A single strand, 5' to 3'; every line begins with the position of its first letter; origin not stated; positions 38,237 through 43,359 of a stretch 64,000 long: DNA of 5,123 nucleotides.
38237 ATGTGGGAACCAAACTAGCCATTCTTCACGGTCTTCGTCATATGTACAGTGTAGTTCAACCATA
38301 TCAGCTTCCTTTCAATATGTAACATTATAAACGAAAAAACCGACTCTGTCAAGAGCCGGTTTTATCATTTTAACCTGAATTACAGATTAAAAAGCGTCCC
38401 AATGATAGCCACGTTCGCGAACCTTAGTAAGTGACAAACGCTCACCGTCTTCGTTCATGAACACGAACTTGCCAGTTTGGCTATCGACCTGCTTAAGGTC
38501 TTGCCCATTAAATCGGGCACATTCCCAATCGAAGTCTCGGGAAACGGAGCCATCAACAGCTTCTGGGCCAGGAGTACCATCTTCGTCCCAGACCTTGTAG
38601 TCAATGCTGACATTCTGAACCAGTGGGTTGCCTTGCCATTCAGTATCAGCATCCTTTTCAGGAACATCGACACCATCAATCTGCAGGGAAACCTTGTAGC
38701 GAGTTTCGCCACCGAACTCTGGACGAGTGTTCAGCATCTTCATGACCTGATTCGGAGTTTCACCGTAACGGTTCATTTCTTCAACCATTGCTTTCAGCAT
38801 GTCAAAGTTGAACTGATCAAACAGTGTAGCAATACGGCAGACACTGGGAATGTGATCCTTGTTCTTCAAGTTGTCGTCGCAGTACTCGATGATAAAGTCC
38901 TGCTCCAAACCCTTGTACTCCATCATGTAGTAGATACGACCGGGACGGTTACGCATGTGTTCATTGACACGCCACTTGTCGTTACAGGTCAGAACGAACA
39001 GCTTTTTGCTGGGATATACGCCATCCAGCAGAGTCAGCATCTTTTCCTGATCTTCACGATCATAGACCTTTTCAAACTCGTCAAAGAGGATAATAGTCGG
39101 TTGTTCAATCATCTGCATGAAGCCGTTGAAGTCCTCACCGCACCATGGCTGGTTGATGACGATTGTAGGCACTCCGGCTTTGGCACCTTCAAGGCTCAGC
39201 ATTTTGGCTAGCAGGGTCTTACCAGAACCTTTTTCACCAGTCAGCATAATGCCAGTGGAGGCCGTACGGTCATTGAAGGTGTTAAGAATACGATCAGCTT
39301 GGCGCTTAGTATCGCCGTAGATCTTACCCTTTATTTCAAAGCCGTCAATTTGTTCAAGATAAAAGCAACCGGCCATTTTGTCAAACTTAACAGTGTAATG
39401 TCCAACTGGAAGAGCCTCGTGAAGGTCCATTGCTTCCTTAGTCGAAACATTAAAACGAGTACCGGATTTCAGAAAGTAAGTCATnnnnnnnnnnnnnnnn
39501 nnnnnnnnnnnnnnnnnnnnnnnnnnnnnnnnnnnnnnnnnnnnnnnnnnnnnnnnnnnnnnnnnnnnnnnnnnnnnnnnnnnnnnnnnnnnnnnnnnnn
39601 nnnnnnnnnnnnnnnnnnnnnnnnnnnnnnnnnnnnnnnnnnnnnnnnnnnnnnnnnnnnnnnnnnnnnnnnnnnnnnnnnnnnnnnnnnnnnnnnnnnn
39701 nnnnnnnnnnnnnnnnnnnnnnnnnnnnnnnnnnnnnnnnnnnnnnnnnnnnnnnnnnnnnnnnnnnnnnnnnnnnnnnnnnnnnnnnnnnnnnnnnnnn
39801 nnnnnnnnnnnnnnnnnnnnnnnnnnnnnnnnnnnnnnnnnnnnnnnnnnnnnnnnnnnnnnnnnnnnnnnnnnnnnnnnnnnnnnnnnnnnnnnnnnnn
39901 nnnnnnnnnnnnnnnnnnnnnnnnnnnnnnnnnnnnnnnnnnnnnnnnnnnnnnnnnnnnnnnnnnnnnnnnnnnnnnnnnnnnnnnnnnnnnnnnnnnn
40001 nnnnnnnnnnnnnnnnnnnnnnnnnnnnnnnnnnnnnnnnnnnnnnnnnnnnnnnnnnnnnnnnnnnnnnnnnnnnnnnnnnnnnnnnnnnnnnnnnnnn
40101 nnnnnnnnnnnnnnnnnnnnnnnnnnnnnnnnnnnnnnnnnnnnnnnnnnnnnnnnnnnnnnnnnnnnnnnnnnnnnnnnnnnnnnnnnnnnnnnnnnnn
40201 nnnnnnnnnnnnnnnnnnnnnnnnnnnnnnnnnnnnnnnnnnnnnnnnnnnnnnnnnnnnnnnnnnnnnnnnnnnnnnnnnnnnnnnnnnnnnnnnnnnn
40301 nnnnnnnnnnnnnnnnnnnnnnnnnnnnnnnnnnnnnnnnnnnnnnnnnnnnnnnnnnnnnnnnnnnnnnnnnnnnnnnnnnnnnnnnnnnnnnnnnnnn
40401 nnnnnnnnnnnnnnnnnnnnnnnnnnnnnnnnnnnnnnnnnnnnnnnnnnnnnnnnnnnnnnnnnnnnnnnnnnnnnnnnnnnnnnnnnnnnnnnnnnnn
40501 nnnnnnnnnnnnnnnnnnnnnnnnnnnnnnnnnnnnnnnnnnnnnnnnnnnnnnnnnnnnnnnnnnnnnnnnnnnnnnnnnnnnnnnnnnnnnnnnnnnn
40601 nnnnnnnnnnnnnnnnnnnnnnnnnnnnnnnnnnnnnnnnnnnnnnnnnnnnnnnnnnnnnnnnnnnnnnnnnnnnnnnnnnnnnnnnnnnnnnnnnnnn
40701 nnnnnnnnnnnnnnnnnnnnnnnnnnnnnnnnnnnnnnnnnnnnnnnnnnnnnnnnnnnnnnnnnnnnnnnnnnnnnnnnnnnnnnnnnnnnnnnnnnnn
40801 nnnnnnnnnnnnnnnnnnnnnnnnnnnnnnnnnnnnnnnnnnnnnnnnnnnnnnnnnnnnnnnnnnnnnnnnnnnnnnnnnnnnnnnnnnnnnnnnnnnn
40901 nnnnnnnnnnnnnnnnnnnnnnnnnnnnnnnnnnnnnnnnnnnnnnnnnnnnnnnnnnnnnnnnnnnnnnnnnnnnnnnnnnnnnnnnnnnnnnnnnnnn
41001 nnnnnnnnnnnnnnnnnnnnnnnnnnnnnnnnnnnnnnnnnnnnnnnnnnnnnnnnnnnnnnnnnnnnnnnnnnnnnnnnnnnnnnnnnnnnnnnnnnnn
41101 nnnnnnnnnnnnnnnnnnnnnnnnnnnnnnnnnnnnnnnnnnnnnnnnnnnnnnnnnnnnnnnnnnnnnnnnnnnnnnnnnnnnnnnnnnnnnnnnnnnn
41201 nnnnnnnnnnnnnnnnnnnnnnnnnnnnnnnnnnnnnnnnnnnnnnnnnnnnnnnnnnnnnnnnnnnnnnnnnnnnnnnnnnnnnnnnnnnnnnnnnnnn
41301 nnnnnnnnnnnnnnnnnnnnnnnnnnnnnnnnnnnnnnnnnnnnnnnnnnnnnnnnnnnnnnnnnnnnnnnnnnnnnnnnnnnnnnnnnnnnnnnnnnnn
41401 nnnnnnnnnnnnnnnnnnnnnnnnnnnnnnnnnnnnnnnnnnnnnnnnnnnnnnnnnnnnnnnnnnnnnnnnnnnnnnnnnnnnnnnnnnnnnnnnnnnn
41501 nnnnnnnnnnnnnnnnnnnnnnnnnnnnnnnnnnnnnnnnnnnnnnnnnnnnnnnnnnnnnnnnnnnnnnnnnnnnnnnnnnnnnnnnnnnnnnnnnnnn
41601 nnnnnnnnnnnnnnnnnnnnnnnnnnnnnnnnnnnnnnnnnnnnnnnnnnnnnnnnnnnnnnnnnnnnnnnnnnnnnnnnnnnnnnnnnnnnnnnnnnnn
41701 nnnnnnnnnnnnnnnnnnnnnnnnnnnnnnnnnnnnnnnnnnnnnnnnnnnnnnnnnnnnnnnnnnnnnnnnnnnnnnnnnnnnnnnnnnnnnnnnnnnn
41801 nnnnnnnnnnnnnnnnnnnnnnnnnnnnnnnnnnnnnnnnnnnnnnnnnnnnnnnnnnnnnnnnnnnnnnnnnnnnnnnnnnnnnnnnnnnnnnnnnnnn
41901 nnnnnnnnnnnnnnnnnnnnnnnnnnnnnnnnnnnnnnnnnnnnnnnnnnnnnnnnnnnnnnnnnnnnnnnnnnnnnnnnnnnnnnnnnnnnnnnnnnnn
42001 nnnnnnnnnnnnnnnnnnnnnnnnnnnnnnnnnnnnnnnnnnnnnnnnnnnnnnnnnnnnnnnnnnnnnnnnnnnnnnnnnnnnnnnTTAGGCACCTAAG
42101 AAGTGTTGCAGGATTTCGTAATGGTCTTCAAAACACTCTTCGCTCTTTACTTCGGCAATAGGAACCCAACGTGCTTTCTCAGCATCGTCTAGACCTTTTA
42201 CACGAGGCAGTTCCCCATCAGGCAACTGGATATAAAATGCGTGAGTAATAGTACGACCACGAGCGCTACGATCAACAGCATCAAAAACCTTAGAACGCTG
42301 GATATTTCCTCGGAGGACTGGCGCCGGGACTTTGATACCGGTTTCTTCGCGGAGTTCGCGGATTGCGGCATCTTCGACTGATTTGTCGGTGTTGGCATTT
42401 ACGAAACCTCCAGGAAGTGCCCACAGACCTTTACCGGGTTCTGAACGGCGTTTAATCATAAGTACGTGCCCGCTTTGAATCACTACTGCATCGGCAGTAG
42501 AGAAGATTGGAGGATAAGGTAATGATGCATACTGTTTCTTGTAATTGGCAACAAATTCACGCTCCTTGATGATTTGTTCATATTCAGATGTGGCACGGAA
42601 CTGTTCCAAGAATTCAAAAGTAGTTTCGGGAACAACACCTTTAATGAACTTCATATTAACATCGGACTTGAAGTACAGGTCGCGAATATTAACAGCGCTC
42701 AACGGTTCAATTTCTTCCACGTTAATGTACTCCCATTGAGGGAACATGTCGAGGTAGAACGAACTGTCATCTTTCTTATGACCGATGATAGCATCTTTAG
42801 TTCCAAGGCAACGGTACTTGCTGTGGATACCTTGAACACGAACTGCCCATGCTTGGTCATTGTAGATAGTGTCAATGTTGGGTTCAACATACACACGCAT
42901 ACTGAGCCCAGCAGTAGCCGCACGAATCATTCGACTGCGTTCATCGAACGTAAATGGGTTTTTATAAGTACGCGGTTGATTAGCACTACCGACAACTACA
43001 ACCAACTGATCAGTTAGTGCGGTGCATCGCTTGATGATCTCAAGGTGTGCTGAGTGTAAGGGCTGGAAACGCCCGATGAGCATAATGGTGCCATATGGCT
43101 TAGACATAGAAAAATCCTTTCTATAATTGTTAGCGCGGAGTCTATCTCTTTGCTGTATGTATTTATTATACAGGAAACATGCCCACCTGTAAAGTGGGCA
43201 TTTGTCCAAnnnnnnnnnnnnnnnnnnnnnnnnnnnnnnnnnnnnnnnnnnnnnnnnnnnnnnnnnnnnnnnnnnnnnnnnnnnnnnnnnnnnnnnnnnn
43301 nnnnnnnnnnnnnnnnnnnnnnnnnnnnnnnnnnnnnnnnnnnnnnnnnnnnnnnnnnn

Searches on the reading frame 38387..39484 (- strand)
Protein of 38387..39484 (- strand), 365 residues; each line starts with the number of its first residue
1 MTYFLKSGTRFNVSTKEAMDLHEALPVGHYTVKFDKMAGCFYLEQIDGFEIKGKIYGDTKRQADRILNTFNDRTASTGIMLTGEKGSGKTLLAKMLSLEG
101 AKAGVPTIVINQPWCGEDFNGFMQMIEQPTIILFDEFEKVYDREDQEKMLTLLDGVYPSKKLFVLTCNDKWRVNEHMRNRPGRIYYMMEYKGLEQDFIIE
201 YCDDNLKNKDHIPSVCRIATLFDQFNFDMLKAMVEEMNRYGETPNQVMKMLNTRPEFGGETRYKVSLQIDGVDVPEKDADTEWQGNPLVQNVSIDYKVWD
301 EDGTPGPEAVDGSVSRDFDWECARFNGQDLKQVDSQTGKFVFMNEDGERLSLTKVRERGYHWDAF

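Call 36: search_protein_families(library=pfam, max_evalue=0.0001, proteins=[window:38387-39484:-])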
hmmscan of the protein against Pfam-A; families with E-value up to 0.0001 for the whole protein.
window:38387-39484:- (365 aa): 2 families
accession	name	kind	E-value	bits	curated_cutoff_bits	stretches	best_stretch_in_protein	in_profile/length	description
PF00004.35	AAA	-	2.7e-10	41.3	21.2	1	79-185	1-127/131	ATPase family associated with various cellular activities (AAA)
PF20720.3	nSTAND3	-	1.3e-06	28.6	27.2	1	79-169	20-112/155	Novel STAND NTPase 3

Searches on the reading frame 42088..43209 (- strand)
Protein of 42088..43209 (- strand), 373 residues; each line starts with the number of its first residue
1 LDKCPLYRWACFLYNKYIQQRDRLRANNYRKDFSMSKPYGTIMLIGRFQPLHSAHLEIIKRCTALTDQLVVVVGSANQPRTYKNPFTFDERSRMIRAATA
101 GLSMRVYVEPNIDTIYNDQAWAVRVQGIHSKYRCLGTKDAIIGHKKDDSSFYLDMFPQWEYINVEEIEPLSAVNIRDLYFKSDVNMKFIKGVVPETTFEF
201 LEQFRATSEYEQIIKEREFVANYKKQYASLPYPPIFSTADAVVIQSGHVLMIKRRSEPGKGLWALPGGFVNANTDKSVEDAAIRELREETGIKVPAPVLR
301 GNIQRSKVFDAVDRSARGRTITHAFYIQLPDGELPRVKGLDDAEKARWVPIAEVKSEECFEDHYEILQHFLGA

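Call 36: search_protein_families(library=pfam, max_evalue=0.0001, proteins=[window:42088-43209:-])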
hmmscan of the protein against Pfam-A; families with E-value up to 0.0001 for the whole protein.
window:42088-43209:- (373 aa): 2 families
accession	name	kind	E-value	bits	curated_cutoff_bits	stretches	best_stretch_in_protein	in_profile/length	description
PF00293.34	NUDIX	-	1.3e-21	77.4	21.1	1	239-370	6-134/134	NUDIX domain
PF01467.32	CTP_transf_like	-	5.1e-14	53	21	1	44-103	2-61/133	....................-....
